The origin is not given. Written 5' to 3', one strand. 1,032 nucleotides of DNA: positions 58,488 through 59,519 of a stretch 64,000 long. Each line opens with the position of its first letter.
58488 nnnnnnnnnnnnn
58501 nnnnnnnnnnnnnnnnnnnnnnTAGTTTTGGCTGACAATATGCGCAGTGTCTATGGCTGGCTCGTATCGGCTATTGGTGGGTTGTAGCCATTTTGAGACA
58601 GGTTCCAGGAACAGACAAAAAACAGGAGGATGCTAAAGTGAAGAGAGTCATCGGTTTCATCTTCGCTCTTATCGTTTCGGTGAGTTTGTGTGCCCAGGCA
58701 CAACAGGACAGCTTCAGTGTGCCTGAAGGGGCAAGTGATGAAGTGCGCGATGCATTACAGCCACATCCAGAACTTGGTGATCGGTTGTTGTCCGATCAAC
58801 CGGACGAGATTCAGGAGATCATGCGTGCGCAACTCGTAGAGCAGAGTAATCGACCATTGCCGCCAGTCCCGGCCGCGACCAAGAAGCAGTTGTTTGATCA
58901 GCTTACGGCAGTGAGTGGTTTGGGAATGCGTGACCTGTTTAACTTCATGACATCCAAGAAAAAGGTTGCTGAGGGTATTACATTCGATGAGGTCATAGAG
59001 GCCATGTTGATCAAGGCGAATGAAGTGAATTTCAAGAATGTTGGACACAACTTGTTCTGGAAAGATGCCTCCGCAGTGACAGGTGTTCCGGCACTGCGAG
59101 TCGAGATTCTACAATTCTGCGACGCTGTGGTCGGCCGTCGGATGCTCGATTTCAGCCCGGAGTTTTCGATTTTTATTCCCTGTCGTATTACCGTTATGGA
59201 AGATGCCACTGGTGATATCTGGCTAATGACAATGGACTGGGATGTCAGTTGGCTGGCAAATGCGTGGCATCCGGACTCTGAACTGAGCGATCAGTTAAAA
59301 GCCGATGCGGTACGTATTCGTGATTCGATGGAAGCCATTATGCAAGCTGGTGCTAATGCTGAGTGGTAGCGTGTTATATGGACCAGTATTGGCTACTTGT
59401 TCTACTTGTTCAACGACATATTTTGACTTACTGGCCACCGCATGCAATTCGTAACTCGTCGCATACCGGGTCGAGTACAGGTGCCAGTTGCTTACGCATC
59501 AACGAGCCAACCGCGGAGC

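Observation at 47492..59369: Duplicated module (NPxxY repeat protein followed by DUF302) bracketing the tusA/dsrE/sox genes: candidate undescribed periplasmic sulfur-handling or sulfur-globule envelope system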

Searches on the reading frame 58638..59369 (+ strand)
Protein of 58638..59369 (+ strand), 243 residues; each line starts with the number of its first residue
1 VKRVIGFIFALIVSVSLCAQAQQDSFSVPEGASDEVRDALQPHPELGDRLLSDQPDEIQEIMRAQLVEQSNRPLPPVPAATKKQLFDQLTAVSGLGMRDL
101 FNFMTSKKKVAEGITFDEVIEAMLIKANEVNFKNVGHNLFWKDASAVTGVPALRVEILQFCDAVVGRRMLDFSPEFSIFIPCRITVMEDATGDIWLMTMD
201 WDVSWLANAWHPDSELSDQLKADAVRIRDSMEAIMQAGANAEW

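Call 3: search_protein_families(library=pfam, proteins=[window:58638-59369:+], max_evalue=0.1)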
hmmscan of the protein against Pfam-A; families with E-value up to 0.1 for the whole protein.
window:58638-59369:+ (243 aa): 1 family
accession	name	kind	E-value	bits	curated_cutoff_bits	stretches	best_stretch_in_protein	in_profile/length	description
PF03625.19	DUF302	-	3.3e-11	43.4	23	1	149-200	12-62/63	Domain of unknown function DUF302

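Call 4: search_protein_families(library=ncbifam, proteins=[window:58638-59369:+], max_evalue=0.1)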
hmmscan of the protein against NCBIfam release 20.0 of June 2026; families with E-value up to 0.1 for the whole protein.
window:58638-59369:+ (243 aa): 0 families

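Call 53: find_homologous_proteins(query=window:58638-59369:+, max_evalue=0.001)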
Query window:58638-59369:+ (243 aa): 174 proteins with E <= 0.001 among 786 candidates; the best 120 are listed.
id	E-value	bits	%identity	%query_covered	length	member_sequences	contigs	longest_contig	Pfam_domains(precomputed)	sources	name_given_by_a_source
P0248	1.4e-157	540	100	100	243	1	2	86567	PF03625.21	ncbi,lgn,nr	ncbi:MAG: hypothetical protein DHS20C01_19430 [marine bacterium B5-7]|nr:MAG: hypothetical protein D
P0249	1.3e-130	452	84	97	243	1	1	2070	PF03625.21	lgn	-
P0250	2.8e-130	451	84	97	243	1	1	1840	PF03625.21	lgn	-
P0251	2.1e-127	442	80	99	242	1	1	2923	PF03625.21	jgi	jgi:uncharacterized protein (DUF302 family)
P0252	4.1e-127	441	77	100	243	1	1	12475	PF03625.21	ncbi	-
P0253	9.7e-127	439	80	99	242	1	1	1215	PF03625.21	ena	-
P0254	3.2e-126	438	79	100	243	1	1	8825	PF03625.21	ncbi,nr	ncbi:MAG: DUF302 domain-containing protein [Proteobacteria bacterium]|nr:MAG: DUF302 domain-containi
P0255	1.7e-124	432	82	94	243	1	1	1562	PF03625.21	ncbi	-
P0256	4.0e-121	421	81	92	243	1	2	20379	PF03625.21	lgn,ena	-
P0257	1.5e-119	416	76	99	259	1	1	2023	PF03625.21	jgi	jgi:uncharacterized protein (DUF302 family)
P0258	2.3e-117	409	76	97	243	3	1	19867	PF03625.21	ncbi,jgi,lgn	ncbi:MAG: hypothetical protein ACI9FD_003056 [Gammaproteobacteria bacterium]|jgi:uncharacterized pro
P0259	3.0e-115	402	79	91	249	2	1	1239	PF03625.21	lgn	-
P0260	1.6e-100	354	67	99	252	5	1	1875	PF03625.21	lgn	-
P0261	6.8e-100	352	67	99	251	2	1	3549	PF03625.21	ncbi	-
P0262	1.6e-98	347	71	86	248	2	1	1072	PF03625.21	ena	-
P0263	3.9e-97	342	65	97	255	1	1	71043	PF03625.21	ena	-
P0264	6.4e-96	339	63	98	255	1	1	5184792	PF03625.21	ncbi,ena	-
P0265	1.2e-95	338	63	98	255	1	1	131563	PF03625.21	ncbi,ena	-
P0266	3.1e-95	336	61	98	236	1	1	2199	PF03625.21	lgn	-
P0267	5.0e-95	336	65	91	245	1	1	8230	PF03625.21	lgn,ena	-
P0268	6.1e-95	335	63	99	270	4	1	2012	PF03625.21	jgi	jgi:uncharacterized protein (DUF302 family)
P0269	9.4e-94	331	66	93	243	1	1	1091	PF03625.21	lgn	-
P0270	2.1e-93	330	63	99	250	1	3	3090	PF03625.21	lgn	-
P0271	2.7e-93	330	63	96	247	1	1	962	PF03625.21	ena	-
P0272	5.0e-93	329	67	85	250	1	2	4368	PF03625.21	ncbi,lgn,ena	-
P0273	5.5e-93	329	61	99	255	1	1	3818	PF03625.21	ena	-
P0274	6.8e-93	329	62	98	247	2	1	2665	PF03625.21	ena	-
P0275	9.5e-93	328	66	86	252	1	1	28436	PF03625.21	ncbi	-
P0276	1.4e-92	328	61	98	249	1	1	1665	PF03625.21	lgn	-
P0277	1.7e-92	327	66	88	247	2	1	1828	PF03625.21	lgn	-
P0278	2.3e-92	327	63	93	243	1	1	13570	PF03625.21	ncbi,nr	ncbi:MAG: DUF302 domain-containing protein [Gammaproteobacteria bacterium]|nr:DUF302 domain-containi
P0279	2.5e-92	327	69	86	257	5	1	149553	PF03625.21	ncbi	-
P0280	2.7e-92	327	61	96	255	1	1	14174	PF03625.21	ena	-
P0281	3.8e-92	326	67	88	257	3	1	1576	PF03625.21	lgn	-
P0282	4.1e-92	326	60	100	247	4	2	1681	PF03625.21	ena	-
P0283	4.3e-92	326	67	86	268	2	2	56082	PF03625.21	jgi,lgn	-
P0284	4.5e-92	326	61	93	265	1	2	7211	PF03625.21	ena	-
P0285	8.4e-92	325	68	86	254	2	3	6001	PF03625.21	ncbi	-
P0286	1.1e-91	325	59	100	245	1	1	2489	PF03625.21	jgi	jgi:uncharacterized protein (DUF302 family)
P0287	1.8e-91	324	60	96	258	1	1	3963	PF03625.21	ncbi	-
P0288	4.1e-91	323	67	86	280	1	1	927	PF03625.21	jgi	jgi:uncharacterized protein (DUF302 family)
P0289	6.5e-91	322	62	100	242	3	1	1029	PF03625.21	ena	-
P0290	9.3e-91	322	57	99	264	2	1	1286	PF03625.21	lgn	-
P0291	1.0e-90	322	66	91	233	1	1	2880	PF03625.21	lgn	-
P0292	1.1e-90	321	58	99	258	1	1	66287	PF03625.21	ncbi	-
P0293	1.3e-90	321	59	99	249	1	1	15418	PF03625.21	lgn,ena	-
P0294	3.6e-90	320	66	88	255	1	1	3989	PF03625.21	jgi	jgi:uncharacterized protein (DUF302 family)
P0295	5.5e-90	319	61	99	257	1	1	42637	PF03625.21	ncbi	-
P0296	8.7e-90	318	61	96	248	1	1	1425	PF03625.21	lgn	-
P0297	9.0e-90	318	67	87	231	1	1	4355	PF03625.21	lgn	-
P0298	1.5e-89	318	70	82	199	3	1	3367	PF03625.21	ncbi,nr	ncbi:MAG: DUF302 domain-containing protein, partial [Gammaproteobacteria bacterium]|nr:DUF302 domain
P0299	2.6e-89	317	61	99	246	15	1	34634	PF03625.21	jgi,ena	-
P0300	2.8e-89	317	67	86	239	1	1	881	PF03625.21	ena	-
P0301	4.3e-89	316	60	95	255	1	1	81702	PF03625.21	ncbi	-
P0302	5.4e-89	316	58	98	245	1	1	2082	PF03625.21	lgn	-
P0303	7.5e-89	315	67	84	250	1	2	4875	PF03625.21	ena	-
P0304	7.9e-89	315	59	98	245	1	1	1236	PF03625.21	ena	-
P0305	1.2e-88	315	61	97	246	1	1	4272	PF03625.21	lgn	-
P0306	1.8e-88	314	65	90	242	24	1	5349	PF03625.21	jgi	jgi:hypothetical protein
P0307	1.9e-88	314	61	97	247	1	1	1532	PF03625.21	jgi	-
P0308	3.8e-88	313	57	98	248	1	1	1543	PF03625.21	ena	-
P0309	4.8e-88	313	59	99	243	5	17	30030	PF03625.21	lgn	-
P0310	5.1e-88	313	59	98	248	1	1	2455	PF03625.21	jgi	jgi:uncharacterized protein (DUF302 family)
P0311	6.0e-88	312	64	90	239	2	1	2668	PF03625.21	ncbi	-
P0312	7.8e-88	312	58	99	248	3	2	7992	PF03625.21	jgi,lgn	jgi:uncharacterized protein (DUF302 family)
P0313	8.1e-88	312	64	90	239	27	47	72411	PF03625.21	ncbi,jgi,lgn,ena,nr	ncbi:MAG: DUF302 domain-containing protein [Arenicellales bacterium]|jgi:uncharacterized protein (DU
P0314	1.0e-87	312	64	94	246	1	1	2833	PF03625.21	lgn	-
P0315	1.3e-87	311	59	98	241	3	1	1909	PF03625.21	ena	-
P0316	1.4e-87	311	60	98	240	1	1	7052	PF03625.21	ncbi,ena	-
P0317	1.4e-87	311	57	97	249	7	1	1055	PF03625.21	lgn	-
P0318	1.4e-87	311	57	100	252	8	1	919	PF03625.21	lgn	-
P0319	1.6e-87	311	66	86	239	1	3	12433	PF03625.21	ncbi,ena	-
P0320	1.8e-87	311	58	98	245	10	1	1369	PF03625.21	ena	-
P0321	2.1e-87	311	59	96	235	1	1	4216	PF03625.21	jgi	jgi:uncharacterized protein (DUF302 family)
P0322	2.3e-87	311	60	98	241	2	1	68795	PF03625.21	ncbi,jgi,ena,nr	ncbi:MAG: DUF302 domain-containing protein [Gammaproteobacteria bacterium]|nr:DUF302 domain-containi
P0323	2.6e-87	310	61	99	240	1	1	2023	PF03625.21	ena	-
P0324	2.8e-87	310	64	90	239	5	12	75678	PF03625.21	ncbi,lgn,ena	-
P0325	3.1e-87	310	59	99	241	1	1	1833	PF03625.21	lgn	-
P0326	4.1e-87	310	62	95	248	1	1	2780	PF03625.21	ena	-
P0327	4.4e-87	310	55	100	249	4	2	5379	PF03625.21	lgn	-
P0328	4.8e-87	309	67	84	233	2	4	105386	PF03625.21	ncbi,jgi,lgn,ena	-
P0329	6.5e-87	309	65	86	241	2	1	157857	PF03625.21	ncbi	-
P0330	6.9e-87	309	60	99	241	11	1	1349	PF03625.21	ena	-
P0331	7.9e-87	309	65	88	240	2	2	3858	PF03625.21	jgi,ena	jgi:uncharacterized protein (DUF302 family)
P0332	8.4e-87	309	61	95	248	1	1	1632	PF03625.21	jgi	-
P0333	9.0e-87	309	59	96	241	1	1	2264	PF03625.21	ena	-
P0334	1.0e-86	308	53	97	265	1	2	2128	PF03625.21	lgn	-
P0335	1.4e-86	308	63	86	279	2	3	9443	PF03625.21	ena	-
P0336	1.9e-86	308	59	99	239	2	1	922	PF03625.21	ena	-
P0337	2.2e-86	307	68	82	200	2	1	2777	PF03625.21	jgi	-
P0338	2.4e-86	307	61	99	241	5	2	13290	PF03625.21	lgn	-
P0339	2.4e-86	307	64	86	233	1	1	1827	PF03625.21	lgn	-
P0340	2.5e-86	307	58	96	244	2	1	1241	PF03625.21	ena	-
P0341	2.6e-86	307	64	87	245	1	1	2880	PF03625.21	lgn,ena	-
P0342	3.3e-86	307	60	99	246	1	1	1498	PF03625.21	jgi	-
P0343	4.2e-86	306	59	97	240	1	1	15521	PF03625.21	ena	-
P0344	5.3e-86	306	59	99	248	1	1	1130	PF03625.21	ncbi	-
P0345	5.3e-86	306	63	86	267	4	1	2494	PF03625.21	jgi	-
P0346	5.5e-86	306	65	87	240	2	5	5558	PF03625.21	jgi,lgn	-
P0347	6.0e-86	306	66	84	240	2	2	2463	PF03625.21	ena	-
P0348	6.4e-86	306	64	87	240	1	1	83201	PF03625.21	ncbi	-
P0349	9.4e-86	305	62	92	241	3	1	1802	PF03625.21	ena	-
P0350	1.0e-85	305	63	86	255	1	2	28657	PF03625.21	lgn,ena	-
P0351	1.1e-85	305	58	99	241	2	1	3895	PF03625.21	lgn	-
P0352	1.2e-85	305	59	98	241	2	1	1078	PF03625.21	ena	-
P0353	1.5e-85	305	66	84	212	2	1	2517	PF03625.21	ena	-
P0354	1.7e-85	304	64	87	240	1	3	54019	PF03625.21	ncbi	-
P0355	2.9e-85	304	64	87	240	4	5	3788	PF03625.21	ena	-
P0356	3.1e-85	304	70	77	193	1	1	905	PF03625.21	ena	-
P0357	3.3e-85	303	62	86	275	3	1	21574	PF03625.21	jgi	jgi:uncharacterized protein (DUF302 family)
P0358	3.5e-85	303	58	99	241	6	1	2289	PF03625.21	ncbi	-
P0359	3.6e-85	303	59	99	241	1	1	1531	PF03625.21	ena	-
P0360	4.6e-85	303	59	99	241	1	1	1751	PF03625.21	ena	-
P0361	4.7e-85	303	64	86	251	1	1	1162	PF03625.21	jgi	jgi:uncharacterized protein (DUF302 family)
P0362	4.9e-85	303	62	92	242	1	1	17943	PF03625.21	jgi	jgi:uncharacterized protein (DUF302 family)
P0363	5.2e-85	303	58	99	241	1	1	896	PF03625.21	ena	-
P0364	8.9e-85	302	59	99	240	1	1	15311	PF03625.21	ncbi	-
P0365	9.1e-85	302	64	87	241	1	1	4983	PF03625.21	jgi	jgi:uncharacterized protein (DUF302 family)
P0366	9.2e-85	302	59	98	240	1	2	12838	PF03625.21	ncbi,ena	-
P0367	1.2e-84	302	60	98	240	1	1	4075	PF03625.21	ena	-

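Call 54: find_encoding_contigs(protein=P0264, flank=8000, max_places=1)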
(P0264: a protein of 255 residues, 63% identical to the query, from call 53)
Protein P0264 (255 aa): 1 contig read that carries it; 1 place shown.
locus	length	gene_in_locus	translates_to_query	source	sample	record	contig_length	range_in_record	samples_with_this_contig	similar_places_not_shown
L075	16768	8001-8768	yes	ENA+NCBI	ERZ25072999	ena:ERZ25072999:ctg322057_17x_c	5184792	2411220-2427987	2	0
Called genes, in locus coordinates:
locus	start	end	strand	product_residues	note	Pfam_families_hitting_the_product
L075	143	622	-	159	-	PF02635:DsrE (faint), PF13686:DrsE_2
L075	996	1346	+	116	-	-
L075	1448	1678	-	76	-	PF01206:TusA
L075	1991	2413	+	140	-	PF13442:Cytochrome_CBB3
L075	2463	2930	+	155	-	PF13501:SoxY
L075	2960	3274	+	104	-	PF08770:SoxZ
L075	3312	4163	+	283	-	PF21342:SoxA-TsdA_cyt-c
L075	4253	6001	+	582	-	PF02872:5_nucleotid_C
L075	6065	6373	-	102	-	PF01638:HxlR (weak), PF01022:HTH_5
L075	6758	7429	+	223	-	-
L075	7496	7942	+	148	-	-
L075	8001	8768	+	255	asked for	PF03625:DUF302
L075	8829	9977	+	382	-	PF04143:Sulf_transp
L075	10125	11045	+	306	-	PF13531:SBP_bac_11, PF01547:SBP_bac_1 (weak)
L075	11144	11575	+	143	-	-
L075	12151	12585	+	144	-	PF00582:Usp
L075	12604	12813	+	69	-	-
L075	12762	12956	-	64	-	-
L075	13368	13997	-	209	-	PF13302:Acetyltransf_3 (weak), PF00583:Acetyltransf_1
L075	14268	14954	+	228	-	PF00034:Cytochrom_C (faint), PF13442:Cytochrome_CBB3 (faint)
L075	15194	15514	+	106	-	PF13442:Cytochrome_CBB3 (weak), PF00034:Cytochrom_C (weak)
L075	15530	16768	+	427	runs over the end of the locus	PF01266:DAO (faint), PF07992:Pyr_redox_2, PF13450:NAD_binding_8 (weak), PF21706:FCSD_central, PF09242:FCSD-flav_bind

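Call 55: find_encoding_contigs(protein=P0313, flank=8000, max_places=2)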
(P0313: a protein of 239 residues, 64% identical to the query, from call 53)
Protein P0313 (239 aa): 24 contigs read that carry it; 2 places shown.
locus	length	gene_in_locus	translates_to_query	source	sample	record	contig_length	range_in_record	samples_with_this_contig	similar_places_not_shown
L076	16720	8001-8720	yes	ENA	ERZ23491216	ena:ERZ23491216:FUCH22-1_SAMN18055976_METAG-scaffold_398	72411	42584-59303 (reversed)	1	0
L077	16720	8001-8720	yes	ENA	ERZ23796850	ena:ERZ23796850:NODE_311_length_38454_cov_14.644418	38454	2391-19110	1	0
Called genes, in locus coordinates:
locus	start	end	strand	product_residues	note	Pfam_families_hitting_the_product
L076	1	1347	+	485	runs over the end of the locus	PF01435:Peptidase_M48, PF12895:ANAPC3 (faint), PF13428:TPR_14 (faint), PF14559:TPR_19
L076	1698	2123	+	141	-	PF13442:Cytochrome_CBB3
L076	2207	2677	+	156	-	PF13501:SoxY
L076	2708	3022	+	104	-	PF08770:SoxZ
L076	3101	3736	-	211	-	-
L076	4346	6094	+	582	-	PF02872:5_nucleotid_C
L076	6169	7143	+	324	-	PF13098:Thioredoxin_2, PF13899:Thioredoxin_7 (faint), PF13098:Thioredoxin_2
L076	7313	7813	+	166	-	-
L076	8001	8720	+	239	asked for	PF03625:DUF302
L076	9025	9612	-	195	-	-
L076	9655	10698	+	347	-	PF21739:DUF6866_N, PF21740:DUF6866_C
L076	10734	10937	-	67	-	-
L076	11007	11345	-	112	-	PF04358:DsrC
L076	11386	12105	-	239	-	PF09559:Cas6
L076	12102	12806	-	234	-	-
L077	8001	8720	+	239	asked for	PF03625:DUF302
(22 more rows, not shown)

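Call 56: find_encoding_contigs(protein=P0279, flank=8000, max_places=1)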
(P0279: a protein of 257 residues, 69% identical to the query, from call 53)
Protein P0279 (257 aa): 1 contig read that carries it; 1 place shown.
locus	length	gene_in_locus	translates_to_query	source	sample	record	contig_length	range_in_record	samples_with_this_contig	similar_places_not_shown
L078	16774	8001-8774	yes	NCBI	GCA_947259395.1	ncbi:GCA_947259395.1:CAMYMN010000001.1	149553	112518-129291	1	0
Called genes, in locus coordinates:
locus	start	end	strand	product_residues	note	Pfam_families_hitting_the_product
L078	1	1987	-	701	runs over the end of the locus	PF00512:HisKA, PF02518:HATPase_c, PF00072:Response_reg, PF01627:Hpt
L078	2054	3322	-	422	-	PF13203:DUF2201_N, PF09967:DUF2201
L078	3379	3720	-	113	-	-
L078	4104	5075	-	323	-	PF00004:AAA (weak), PF07728:AAA_5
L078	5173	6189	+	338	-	PF00111:Fer2, PF00970:FAD_binding_6 (weak), PF00175:NAD_binding_1 (weak)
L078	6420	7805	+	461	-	PF13241:NAD_binding_7, PF14824:Sirohm_synth_M, PF10414:CysG_dimeriser, PF00590:TP_methylase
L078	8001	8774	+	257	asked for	PF03625:DUF302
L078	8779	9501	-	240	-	PF00106:adh_short, PF13561:adh_short_C2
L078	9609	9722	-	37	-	-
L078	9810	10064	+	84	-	PF00717:Peptidase_S24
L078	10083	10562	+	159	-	PF01967:MoaC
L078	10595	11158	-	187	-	PF03848:TehB, PF13489:Methyltransf_23, PF01209:Ubie_methyltran (weak), PF07021:MetW (weak), PF13847:Methyltransf_31, PF08241:Methyltransf_11, PF08242:Methyltransf_12 (weak), PF13649:Methyltransf_25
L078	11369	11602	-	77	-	PF02597:ThiS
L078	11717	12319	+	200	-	PF12804:NTP_transf_3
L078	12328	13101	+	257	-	PF16917:BPL_LplA_LipB_2, PF03099:BPL_LplA_LipB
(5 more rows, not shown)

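Call 64: find_related_loci(query=A4, collection=metagenome_contigs, flank=8000)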
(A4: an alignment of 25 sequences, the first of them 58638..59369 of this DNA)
Query A4 (243 aa) in metagenome_contigs; peptide patterns used: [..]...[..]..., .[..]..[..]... (x = any residue, [..] = any of these).
246 stretches matched a pattern; 62 encode a relative of the query (tblastn E <= 1e-3); 62 distinct loci.
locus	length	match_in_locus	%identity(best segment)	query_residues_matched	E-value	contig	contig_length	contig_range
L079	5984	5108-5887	57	3-243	2e-97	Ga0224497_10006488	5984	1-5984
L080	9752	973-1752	57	3-243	2e-97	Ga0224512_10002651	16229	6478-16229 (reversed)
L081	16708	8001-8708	61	4-243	4e-95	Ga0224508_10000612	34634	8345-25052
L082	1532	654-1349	61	8-243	6e-101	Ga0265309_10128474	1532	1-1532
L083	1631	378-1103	57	2-243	1e-100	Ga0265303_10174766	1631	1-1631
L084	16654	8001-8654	65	26-243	3e-94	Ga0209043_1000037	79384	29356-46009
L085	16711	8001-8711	60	3-243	2e-94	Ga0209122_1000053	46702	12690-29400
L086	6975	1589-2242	65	26-243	6e-94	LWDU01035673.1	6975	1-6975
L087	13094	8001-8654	64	26-243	1e-93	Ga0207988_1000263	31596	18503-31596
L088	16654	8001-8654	64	26-243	1e-93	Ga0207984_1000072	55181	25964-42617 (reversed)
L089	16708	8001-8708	56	8-243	2e-93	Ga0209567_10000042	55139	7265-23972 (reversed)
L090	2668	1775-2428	64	26-243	7e-96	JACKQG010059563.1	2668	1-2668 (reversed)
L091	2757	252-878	62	35-243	1e-95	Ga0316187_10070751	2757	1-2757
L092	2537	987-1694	56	8-243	3e-96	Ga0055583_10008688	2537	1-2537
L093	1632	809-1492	61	13-243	2e-97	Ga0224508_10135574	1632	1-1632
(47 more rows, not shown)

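Call 78: predict_structure(alignment_id=A4)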
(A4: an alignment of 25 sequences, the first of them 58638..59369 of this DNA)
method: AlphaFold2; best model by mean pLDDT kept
length: 243 residues; sequences in the alignment: 25
mean_pLDDT: 85.3   pTM: 0.81
mean pLDDT of the five models: 85.3, 84.5, 83.2, 82.7, 82.0
residues with pLDDT >= 90: 121; 70-90: 87; 50-70: 29; < 50: 6
segments of 3 or more residues with pLDDT < 50: 17-22
pLDDT, mean of each block of 10 residues (from residue 1): 61 53 69 91 94 95 91 87 75 74 92 97 96 93 93 96 86 80 92 94 73 82 87 96 89
secondary structure, 60 per line:
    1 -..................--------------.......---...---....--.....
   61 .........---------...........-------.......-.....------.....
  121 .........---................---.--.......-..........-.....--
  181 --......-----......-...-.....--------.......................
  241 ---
elements in order: H2-19 H34-40 H56-69 H79-89 H97-103 E105-109 H116-129 E133-139 H140-148 E155-161 H163-172 H174-178 E183-188 E194-199 H205-209 H218-240

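Call 82: fold_search(model_id=the predicted structure, library=pdb)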
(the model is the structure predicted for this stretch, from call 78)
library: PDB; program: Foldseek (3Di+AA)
matches with E <= 10: 426; with E <= 0.001: 5
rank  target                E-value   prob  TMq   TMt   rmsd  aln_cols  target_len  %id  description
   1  7tj1_D                1.7e-07  1.00  0.47  0.82   2.7       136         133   16  Crystal Structure of the Putative Fluoride Ion Transporter CrcB Bab1_1389 from Brucella abortus (released 2022-01-26)
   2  1q9u_A                6.1e-07  1.00  0.45  0.80   3.0       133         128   16  Crystal structure of uncharacterized conserved protein DUF302 from Bacillus stearothermophilus (released 2004-03-02)
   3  7tj1_A                8.7e-07  1.00  0.47  0.83   2.7       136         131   16  Crystal Structure of the Putative Fluoride Ion Transporter CrcB Bab1_1389 from Brucella abortus (released 2022-01-26)
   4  7tj1_C                8.7e-07  1.00  0.47  0.83   2.7       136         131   16  Crystal Structure of the Putative Fluoride Ion Transporter CrcB Bab1_1389 from Brucella abortus (released 2022-01-26)
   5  1j3m_A                5.5e-06  1.00  0.43  0.77   3.3       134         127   18  Crystal structure of the conserved hypothetical protein TT1751 from Thermus thermophilus HB8 (released 2004-05-18)
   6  3wzz_B                4.3e-02  0.11  0.11  0.09  17.0       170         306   12  Crystal structure of PIP4KIIBETA (released 2015-10-14)
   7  4igx_B                1.0e-01  0.14  0.15  0.21  11.2       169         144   12  Crystal structure of kirola (Act d 11) - triclinic form (released 2013-09-04)
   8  4igx_D                1.4e-01  0.12  0.14  0.20  11.2       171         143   13  Crystal structure of kirola (Act d 11) - triclinic form (released 2013-09-04)
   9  9u4s_A                1.6e-01  0.06  0.12  0.10  15.4       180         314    8  Crystal Structure of PI5P4K-gamma in complex with n40 (released 2025-11-12)
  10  3c6k_B                2.4e-01  0.57  0.24  0.18   5.4       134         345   11  Crystal structure of human spermine synthase in complex with spermidine and 5-methylthioadenosine (released 2008-02-19)
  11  4lvm_C                2.5e-01  0.04  0.08  0.10  16.2       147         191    9  MobM Relaxase Domain (MOBV; Mob_Pre) bound to plasmid pMV158 oriT DNA (23nt). Mn-bound crystal structure at pH 6.5 (released 2014-09-24)
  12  2jkg_A                2.7e-01  0.14  0.17  0.23  14.2       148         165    7  Plasmodium falciparum profilin (released 2008-09-23)
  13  2ia2_A                2.7e-01  0.06  0.11  0.11  18.2       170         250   12  The crystal structure of a putative transcriptional regulator RHA06195 from Rhodococcus sp. RHA1 (released 2006-10-10)
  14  3n10_A                3.2e-01  0.10  0.18  0.23  14.3       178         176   10  Product complex of adenylate cyclase class IV (released 2010-06-23)
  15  1q67_B                4.5e-01  0.06  0.09  0.11  15.0       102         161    7  Crystal structure of Dcp1p (released 2004-03-02)
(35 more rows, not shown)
